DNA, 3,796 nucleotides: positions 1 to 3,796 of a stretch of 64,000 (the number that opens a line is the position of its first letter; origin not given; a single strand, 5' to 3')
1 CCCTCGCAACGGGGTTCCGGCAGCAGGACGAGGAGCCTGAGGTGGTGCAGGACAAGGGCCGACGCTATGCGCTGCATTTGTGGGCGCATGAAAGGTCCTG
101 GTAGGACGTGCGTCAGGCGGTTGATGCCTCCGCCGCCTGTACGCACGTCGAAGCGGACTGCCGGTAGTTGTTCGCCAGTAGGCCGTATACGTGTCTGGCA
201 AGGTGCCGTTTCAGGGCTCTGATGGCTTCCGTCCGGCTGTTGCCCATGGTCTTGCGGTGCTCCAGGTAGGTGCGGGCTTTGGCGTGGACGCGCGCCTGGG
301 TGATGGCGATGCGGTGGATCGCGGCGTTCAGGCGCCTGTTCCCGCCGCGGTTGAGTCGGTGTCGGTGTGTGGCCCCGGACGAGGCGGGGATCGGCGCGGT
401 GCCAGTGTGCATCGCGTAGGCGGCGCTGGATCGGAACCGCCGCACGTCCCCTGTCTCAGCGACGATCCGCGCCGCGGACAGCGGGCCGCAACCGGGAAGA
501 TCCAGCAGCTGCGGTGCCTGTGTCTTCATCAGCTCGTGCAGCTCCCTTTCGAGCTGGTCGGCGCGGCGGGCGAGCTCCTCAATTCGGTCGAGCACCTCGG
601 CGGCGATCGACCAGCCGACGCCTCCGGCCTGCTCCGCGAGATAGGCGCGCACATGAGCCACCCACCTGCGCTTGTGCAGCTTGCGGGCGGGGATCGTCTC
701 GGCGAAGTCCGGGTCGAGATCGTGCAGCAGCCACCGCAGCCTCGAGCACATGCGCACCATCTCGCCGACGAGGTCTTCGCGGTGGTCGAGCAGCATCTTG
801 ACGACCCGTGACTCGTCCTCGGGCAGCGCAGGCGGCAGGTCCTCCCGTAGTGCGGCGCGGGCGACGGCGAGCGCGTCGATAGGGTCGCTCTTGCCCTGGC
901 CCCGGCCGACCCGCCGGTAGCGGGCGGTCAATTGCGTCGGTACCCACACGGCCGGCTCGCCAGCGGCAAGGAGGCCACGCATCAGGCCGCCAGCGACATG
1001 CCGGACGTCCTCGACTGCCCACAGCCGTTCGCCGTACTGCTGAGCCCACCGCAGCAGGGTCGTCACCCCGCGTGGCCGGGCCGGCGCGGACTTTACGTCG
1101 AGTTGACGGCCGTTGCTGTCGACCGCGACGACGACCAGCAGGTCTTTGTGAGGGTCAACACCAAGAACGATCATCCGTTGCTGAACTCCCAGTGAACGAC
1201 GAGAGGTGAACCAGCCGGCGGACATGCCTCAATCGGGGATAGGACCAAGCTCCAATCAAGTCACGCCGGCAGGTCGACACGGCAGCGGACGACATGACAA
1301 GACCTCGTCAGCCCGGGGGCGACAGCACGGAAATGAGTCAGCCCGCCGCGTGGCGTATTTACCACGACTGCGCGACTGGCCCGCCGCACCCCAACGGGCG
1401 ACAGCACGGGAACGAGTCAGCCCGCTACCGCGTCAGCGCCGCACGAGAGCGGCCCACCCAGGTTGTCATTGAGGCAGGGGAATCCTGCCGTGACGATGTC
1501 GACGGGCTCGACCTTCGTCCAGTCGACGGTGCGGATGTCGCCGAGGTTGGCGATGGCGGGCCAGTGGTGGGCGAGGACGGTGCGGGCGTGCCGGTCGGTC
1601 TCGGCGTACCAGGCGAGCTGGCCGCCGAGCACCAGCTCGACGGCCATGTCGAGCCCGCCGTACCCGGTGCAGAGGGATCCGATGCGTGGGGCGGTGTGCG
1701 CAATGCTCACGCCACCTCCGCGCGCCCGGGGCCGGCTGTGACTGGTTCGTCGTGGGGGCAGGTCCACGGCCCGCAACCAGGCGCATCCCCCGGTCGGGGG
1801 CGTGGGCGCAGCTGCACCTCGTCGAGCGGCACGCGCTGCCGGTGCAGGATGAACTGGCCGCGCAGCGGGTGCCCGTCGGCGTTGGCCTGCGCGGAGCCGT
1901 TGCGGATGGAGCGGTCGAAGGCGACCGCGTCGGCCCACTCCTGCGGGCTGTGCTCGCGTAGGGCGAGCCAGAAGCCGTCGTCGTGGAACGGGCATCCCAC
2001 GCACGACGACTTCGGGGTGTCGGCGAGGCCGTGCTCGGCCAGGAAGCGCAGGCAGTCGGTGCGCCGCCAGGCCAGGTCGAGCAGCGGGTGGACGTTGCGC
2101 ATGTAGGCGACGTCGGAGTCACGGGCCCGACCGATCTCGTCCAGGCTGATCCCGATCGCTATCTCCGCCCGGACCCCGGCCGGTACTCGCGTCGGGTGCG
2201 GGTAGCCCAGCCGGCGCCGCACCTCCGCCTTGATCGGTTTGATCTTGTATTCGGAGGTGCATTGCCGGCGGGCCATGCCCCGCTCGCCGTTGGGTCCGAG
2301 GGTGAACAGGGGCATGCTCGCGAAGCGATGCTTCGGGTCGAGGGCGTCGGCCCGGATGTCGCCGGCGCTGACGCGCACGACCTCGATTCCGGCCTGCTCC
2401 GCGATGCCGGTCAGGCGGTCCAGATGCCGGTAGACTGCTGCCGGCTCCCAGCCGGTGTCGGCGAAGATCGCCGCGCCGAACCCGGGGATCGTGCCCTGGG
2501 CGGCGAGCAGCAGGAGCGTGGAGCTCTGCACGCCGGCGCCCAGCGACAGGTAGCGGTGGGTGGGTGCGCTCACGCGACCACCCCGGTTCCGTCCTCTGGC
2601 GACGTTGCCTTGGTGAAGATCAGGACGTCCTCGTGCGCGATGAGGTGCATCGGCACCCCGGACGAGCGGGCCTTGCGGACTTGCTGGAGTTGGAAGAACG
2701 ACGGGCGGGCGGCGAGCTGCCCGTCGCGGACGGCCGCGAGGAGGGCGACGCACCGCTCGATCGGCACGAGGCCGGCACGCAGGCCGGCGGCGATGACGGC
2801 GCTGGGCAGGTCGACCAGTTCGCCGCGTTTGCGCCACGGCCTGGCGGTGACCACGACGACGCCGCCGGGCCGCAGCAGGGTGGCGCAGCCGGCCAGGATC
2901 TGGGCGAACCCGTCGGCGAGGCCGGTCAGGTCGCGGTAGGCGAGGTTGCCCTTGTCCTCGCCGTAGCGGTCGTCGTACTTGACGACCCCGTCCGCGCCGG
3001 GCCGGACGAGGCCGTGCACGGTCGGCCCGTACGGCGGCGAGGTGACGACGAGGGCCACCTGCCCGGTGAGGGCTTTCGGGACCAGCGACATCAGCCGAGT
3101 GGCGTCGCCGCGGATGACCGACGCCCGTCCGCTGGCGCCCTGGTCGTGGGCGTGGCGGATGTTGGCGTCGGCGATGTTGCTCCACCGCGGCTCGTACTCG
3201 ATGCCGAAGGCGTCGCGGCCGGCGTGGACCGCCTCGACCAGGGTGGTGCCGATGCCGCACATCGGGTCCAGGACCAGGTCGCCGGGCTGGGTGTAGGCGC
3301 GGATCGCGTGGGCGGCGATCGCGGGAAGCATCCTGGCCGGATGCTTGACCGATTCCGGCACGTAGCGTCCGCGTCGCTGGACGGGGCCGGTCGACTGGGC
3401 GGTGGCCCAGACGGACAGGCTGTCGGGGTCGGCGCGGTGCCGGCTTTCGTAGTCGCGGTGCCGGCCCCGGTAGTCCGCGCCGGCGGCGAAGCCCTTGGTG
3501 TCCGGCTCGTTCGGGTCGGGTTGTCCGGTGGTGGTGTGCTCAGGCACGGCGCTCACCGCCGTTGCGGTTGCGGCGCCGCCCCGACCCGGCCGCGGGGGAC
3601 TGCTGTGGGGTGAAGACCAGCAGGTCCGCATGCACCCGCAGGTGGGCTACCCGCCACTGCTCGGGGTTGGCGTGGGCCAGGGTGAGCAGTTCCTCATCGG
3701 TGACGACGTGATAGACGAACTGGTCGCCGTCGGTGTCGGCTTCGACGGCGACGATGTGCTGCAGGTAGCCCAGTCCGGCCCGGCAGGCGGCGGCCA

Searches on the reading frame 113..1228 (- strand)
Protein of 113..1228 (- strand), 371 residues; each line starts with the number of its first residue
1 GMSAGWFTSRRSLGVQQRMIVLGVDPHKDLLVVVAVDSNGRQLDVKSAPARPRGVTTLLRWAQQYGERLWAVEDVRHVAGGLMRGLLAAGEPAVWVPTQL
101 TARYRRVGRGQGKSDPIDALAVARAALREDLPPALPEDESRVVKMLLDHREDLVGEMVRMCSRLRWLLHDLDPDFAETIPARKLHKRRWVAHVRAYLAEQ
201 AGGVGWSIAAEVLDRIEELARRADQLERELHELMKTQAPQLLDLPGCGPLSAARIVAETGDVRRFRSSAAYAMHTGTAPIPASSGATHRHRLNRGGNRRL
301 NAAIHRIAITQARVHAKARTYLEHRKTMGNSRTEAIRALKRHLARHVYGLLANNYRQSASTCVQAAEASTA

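Call 18: search_protein_families(library=pfam, proteins=[window:113-1228:-], max_evalue=0.001)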
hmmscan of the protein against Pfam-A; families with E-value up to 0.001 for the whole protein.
window:113-1228:- (371 aa): 2 families
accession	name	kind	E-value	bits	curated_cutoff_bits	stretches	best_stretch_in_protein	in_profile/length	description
PF01548.23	DEDD_Tnp_IS110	-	6.8e-22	78.3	29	1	22-170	1-152/155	Transposase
PF02371.22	Transposase_20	-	1.3e-20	74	21.3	1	240-322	3-86/87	Transposase IS116/IS110/IS902 family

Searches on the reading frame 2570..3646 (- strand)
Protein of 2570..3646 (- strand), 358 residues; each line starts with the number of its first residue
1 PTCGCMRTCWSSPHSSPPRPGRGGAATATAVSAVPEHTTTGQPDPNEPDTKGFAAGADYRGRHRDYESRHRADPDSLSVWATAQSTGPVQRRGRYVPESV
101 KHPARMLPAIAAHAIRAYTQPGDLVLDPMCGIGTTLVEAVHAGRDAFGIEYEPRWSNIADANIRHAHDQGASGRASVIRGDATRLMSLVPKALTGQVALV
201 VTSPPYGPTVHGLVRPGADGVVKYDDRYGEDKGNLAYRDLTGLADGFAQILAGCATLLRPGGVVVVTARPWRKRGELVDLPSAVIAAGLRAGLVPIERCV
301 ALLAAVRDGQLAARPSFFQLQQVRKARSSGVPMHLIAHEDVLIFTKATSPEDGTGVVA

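Call 18: search_protein_families(library=pfam, proteins=[window:2570-3646:-], max_evalue=0.001)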
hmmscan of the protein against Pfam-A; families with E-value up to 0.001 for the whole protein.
window:2570-3646:- (358 aa): 2 families
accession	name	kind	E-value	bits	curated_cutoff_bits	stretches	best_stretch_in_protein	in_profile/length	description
PF01555.25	N6_N4_Mtase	-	1.4e-15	58.3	26.7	1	69-159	133-219/221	DNA methylase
PF01170.24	UPF0020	-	1.5e-08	35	22.3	1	101-208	7-133/197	RMKL-like, methyltransferase domain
